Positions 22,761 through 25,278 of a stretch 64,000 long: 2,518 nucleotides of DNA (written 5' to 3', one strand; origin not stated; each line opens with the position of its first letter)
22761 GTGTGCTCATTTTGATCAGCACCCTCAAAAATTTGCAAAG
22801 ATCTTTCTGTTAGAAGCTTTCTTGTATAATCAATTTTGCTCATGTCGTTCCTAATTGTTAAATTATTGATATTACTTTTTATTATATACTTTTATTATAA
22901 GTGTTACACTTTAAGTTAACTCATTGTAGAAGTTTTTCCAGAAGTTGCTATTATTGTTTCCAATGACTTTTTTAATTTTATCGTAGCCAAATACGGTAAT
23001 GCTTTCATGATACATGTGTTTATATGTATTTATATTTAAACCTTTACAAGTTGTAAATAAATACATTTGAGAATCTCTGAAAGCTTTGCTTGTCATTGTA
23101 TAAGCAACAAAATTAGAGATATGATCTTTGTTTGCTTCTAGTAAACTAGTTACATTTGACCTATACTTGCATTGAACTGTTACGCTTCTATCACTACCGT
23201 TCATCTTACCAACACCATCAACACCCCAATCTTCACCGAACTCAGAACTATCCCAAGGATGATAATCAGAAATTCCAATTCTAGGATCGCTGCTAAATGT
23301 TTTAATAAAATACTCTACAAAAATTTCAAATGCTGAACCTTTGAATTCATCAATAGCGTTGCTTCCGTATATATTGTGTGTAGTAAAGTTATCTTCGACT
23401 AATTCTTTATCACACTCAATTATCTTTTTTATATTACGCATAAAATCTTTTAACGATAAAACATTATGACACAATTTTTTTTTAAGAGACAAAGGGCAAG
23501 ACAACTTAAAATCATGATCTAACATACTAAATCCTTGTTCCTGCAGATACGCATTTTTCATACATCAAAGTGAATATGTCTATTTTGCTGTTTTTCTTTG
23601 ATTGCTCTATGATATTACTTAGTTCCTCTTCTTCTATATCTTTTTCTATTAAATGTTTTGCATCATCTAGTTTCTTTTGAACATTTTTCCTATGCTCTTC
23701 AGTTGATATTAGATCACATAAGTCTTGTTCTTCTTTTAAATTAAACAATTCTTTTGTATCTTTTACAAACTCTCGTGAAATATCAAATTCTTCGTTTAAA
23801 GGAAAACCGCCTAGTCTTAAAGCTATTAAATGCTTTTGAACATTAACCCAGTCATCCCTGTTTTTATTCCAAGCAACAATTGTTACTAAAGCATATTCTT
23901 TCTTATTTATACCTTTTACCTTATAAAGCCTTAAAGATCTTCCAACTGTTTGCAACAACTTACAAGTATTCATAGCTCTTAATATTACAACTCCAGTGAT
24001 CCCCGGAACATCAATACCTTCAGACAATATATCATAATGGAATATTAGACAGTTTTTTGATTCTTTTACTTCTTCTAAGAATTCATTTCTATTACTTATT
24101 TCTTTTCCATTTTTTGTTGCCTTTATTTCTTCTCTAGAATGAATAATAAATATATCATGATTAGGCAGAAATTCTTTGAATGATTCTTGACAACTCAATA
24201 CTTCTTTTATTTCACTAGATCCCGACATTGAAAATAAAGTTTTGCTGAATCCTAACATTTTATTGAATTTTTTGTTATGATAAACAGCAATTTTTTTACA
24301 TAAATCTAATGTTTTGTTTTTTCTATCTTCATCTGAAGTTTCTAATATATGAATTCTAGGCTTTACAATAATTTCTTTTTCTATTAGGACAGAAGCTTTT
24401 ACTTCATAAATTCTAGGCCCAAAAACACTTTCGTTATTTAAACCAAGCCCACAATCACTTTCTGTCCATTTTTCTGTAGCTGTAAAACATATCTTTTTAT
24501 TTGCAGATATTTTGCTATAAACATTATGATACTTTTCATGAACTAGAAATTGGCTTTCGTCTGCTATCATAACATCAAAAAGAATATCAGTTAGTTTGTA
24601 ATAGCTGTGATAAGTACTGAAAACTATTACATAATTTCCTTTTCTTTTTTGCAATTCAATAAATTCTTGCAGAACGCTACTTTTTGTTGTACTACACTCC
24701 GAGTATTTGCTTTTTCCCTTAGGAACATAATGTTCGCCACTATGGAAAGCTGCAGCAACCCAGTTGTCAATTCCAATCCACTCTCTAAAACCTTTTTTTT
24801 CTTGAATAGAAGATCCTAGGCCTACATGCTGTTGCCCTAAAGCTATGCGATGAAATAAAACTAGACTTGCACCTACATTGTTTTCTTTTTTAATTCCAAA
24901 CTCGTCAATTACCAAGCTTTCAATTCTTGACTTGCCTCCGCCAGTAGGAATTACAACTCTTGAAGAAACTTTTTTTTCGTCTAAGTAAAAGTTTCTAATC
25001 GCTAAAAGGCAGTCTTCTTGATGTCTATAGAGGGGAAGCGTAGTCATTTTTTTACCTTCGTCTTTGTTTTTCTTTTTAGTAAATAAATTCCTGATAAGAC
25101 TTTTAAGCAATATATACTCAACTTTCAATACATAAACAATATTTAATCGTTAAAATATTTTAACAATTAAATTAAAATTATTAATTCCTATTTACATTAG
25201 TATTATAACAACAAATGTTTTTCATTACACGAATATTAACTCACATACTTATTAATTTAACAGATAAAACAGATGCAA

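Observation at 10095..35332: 26-kb array of >30 self-contained promoter-gene cassettes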

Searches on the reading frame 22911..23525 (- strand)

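Call 26: search_protein_families(library=pfam, proteins=[window:22911-23525:-], max_evalue=0.01)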
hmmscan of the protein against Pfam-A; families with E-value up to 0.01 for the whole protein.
window:22911-23525:- (204 aa): 1 family
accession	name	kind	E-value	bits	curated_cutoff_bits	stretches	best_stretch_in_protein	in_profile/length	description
PF13156.12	Mrr_cat_2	-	5.3e-06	26.8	22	1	96-178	26-102/127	Restriction endonuclease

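Call 86: search_protein_families(library=padloc, proteins=[window:22911-23525:-], max_evalue=0.001)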
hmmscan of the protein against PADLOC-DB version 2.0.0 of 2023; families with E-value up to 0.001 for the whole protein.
window:22911-23525:- (204 aa): 0 families

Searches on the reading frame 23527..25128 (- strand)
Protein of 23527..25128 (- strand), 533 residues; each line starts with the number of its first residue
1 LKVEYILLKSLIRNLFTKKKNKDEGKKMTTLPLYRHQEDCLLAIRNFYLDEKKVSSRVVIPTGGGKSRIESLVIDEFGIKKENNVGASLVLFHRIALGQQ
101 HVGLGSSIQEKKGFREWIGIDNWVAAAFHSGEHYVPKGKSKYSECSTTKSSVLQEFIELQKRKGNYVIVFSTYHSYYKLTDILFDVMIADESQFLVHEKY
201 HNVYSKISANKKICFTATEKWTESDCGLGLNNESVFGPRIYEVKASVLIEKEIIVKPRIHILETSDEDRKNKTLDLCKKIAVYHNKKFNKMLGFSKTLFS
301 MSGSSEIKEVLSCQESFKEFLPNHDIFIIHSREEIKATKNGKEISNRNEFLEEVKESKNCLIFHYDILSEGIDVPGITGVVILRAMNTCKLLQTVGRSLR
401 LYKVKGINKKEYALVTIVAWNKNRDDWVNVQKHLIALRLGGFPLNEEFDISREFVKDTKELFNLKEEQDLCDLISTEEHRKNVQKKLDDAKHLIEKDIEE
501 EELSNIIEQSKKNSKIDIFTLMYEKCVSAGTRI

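Call 7: search_protein_families(library=phrogs, proteins=[window:23527-25128:-])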
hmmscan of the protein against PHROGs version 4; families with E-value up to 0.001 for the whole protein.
window:23527-25128:- (533 aa): 1 family
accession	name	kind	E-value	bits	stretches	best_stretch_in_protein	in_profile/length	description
phrog_16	-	DNA, RNA and nucleotide metabolism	1.8e-33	116.8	1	23-459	263-626/986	DNA helicase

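Call 17: find_related_loci(query=window:23527-25128:-, collection=viral_contigs, flank=10000)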
Query window:23527-25128:- (533 aa) in viral_contigs; peptide patterns used: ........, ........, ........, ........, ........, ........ (x = any residue, [..] = any of these).
10 stretches matched a pattern, but none encodes a relative of the query by tblastn (E <= 1e-3).

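Call 26: search_protein_families(library=pfam, proteins=[window:23527-25128:-], max_evalue=0.01)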
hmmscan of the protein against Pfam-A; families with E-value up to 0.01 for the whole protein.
window:23527-25128:- (533 aa): 2 families
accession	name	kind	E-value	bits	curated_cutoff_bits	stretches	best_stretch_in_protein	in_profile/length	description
PF04851.21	ResIII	-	1.5e-08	35.2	22.5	1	32-218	3-161/164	Type III restriction enzyme, res subunit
PF00271.37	Helicase_C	-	3.1e-07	31.1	23.5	1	319-400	38-108/110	Helicase conserved C-terminal domain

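Call 86: search_protein_families(library=padloc, proteins=[window:23527-25128:-], max_evalue=0.001)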
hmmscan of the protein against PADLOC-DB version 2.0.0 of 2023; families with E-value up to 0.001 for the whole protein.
window:23527-25128:- (533 aa): 2 families
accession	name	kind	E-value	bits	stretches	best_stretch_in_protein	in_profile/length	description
PDLC03658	mREase_IV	-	1.3e-07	27.8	1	176-414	328-553/953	Type IV methyl-directed restriction enzyme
PDLC03659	mREase_IV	-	1.9e-05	20.7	1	347-405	498-557/945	Type IV methyl-directed restriction enzyme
